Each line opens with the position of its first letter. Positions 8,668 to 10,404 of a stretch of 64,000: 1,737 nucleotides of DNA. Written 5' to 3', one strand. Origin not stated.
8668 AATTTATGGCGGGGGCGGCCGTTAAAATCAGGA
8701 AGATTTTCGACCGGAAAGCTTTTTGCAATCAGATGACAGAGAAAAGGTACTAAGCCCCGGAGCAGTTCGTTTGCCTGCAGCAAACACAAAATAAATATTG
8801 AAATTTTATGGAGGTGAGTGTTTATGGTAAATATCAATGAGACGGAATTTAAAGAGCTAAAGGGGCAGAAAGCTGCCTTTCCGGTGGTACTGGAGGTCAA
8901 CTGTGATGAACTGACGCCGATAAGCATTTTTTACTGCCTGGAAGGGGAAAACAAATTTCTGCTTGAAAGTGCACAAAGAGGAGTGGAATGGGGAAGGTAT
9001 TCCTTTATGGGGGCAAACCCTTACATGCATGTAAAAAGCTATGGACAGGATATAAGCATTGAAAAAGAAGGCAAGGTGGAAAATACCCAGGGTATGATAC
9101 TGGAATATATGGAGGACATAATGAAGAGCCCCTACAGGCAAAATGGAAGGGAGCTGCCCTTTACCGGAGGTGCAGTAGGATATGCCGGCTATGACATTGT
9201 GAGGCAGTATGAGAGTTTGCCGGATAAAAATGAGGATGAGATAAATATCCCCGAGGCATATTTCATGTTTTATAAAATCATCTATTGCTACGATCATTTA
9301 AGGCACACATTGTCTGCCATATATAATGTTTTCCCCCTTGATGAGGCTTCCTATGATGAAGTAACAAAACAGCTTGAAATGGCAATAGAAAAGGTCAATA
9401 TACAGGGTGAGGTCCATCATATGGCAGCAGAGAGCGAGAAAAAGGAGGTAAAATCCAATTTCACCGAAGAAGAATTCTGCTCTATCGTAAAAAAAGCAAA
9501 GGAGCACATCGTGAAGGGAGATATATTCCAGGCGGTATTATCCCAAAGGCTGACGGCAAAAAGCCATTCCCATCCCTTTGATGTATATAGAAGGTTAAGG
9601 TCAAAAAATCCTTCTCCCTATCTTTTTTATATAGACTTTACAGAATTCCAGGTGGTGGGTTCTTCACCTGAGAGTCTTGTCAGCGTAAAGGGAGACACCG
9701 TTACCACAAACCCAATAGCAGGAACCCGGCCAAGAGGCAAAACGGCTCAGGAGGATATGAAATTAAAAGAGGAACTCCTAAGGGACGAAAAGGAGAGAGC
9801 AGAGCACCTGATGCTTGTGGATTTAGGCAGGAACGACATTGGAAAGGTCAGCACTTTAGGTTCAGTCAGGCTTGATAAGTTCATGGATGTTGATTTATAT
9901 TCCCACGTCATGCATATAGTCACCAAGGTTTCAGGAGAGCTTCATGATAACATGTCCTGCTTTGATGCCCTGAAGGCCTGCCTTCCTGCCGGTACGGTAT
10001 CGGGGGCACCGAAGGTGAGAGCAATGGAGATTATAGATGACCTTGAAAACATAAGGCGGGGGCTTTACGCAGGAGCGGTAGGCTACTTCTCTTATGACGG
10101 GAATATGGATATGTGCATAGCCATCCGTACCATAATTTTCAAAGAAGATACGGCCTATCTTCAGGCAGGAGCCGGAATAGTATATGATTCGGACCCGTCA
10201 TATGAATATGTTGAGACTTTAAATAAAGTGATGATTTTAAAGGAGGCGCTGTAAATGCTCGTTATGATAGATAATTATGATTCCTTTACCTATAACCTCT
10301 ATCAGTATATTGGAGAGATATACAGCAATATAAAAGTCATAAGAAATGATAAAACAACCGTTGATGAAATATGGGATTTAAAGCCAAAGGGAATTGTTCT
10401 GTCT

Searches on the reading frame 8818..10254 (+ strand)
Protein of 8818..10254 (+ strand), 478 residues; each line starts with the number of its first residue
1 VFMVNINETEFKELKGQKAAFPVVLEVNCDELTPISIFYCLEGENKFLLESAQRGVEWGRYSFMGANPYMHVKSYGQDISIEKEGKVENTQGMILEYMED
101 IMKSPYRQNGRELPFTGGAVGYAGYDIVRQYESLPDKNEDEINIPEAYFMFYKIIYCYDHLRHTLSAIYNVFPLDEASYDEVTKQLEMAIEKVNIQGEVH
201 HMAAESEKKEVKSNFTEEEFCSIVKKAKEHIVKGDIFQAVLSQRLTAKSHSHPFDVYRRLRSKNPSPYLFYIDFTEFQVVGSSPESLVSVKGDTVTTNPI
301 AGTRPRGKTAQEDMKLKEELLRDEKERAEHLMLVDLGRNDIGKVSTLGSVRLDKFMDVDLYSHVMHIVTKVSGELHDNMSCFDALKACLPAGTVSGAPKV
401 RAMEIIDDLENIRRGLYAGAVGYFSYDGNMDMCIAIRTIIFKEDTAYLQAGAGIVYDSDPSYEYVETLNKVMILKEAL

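Call 26: search_protein_families(library=pfam, proteins=[window:8818-10254:+], max_evalue=0.01)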
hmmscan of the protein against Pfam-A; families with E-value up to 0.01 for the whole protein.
window:8818-10254:+ (478 aa): 2 families
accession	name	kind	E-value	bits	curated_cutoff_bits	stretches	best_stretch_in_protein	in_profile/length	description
PF00425.24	Chorismate_bind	-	2.4e-96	322.7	27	1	217-470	2-257/257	chorismate binding enzyme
PF04715.19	Anth_synt_I_N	-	1.5e-40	139.2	23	1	30-165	1-138/140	Anthranilate synthase component I, N terminal region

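Call 62: find_homologous_proteins(query=window:8818-10254:+, max_evalue=1e-80)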
Query window:8818-10254:+ (478 aa): 7978 proteins with E <= 1e-80 among 8000 candidates; the best 120 are listed.
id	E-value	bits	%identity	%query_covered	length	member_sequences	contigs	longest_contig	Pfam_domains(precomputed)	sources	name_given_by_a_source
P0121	0.0e+0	1080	100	100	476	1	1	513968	PF04715.20,PF00425.25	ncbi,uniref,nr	ncbi:anthranilate synthase component 1 [Oxobacter pfennigii]|uniref:Anthranilate synthase component 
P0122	6.5e-212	723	66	100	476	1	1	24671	PF04715.20,PF00425.25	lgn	-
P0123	6.5e-211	719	65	100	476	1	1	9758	PF04715.20,PF00425.25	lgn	-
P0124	6.4e-210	716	66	100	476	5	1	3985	PF04715.20,PF00425.25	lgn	-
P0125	2.1e-209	714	66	100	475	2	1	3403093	PF04715.20,PF00425.25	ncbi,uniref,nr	ncbi:anthranilate synthase component I [Thermoanaerobacterium sp. RBIITD]|uniref:anthranilate syntha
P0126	2.0e-208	711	65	100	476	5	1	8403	PF04715.20,PF00425.25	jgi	jgi:anthranilate synthase component 1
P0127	2.6e-206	704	65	100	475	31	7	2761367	PF04715.20,PF00425.25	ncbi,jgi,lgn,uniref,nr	ncbi:anthranilate synthase component I [Thermoanaerobacterium thermosaccharolyticum]|jgi:anthranilat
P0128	2.4e-203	694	64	100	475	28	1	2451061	PF04715.20,PF00425.25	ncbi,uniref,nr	ncbi:anthranilate synthase component I [Thermoanaerobacter italicus Ab9]|uniref:Anthranilate synthas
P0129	7.4e-203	693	64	100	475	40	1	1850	PF04715.20,PF00425.25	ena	-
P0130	8.1e-203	693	65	100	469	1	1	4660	PF04715.20,PF00425.25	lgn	-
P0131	1.9e-202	691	64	100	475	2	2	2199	PF04715.20,PF00425.25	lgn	-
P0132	2.3e-202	691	63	100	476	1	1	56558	PF04715.20,PF00425.25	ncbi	ncbi:MAG: anthranilate synthase component I [Clostridia bacterium]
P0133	2.3e-202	691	62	100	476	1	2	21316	PF04715.20,PF00425.25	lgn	-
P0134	5.3e-202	690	64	100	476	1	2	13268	PF04715.20,PF00425.25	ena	-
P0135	8.1e-202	689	63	100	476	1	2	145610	PF04715.20,PF00425.25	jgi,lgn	-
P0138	2.6e-201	688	65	100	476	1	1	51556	PF04715.20,PF00425.25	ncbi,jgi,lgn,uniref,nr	ncbi:anthranilate synthase component 1 [Clostridium acetireducens DSM 10703]|jgi:anthranilate syntha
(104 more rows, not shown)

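Call 63: find_encoding_contigs(protein=P0122, flank=3000, max_places=2)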
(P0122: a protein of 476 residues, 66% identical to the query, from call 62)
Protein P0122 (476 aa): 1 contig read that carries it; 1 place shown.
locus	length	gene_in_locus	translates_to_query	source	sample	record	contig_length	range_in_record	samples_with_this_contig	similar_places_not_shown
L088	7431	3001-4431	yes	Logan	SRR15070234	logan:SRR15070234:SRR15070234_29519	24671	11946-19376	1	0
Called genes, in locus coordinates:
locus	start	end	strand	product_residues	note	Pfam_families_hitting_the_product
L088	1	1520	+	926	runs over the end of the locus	PF00133:tRNA-synt_1, PF01921:tRNA-synt_1f (faint), PF09334:tRNA-synt_1g, PF13603:tRNA-synt_1_2 (weak), PF01406:tRNA-synt_1e (weak), PF09334:tRNA-synt_1g (weak), PF08264:Anticodon_1, PF06827:zf-FPG_IleRS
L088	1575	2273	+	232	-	PF01048:PNP_UDP_1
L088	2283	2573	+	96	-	PF01910:Thiamine_BP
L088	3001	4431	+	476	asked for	PF04715:, PF00425:Chorismate_bind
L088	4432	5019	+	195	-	PF00117:GATase, PF07722:Peptidase_C26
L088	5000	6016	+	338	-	PF02885:Glycos_trans_3N, PF00591:Glycos_transf_3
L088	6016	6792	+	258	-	PF00218:IGPS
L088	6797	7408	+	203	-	PF00697:PRAI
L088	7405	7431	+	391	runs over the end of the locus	PF00291:PALP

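Call 64: find_encoding_contigs(protein=P0138, flank=3000, max_places=2)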
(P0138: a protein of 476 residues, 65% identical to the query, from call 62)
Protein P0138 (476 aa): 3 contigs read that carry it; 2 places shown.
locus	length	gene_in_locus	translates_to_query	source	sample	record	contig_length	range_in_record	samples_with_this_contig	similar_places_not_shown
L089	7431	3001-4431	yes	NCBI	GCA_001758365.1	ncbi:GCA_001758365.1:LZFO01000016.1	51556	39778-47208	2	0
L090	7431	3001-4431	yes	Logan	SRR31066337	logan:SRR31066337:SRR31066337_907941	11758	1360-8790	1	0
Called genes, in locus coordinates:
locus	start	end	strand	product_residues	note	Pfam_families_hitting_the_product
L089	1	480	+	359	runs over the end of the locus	PF01264:Chorismate_synt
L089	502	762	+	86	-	PF01817:CM_2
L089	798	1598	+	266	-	PF08501:Shikimate_dh_N, PF01488:Shikimate_DH (weak), PF18317:SDH_C (faint)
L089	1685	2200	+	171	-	PF13238:AAA_18 (weak), PF01202:SKI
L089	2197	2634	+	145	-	PF01220:DHquinase_II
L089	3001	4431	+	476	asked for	PF04715:, PF00425:Chorismate_bind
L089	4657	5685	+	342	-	PF02885:Glycos_trans_3N, PF00591:Glycos_transf_3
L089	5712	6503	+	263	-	PF00218:IGPS, PF01729:QRPTase_C (weak)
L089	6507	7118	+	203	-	PF00697:PRAI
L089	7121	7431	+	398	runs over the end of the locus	PF00291:PALP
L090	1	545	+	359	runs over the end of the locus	PF01264:Chorismate_synt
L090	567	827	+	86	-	PF01817:CM_2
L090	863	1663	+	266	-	PF08501:Shikimate_dh_N, PF01488:Shikimate_DH (weak), PF18317:SDH_C (faint)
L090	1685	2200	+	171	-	PF13238:AAA_18 (weak), PF01202:SKI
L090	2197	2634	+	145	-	PF01220:DHquinase_II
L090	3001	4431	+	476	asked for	PF04715:, PF00425:Chorismate_bind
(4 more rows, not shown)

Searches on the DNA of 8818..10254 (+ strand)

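Call 65: search_rna_families(sources=[L088, L089], threshold=gathering)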
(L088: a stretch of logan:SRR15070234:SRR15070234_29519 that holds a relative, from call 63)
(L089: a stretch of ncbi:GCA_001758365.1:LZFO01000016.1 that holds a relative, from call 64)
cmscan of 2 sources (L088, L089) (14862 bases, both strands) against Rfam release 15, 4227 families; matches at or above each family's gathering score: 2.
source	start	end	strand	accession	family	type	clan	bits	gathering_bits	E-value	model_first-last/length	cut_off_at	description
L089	2676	2946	+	RF00230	T-box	Cis-reg; leader;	-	109.3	93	6.9e-24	1-219/219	no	T-box leader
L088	2646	2963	+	RF00230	T-box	Cis-reg; leader;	-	102.2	93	4.7e-22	1-219/219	no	T-box leader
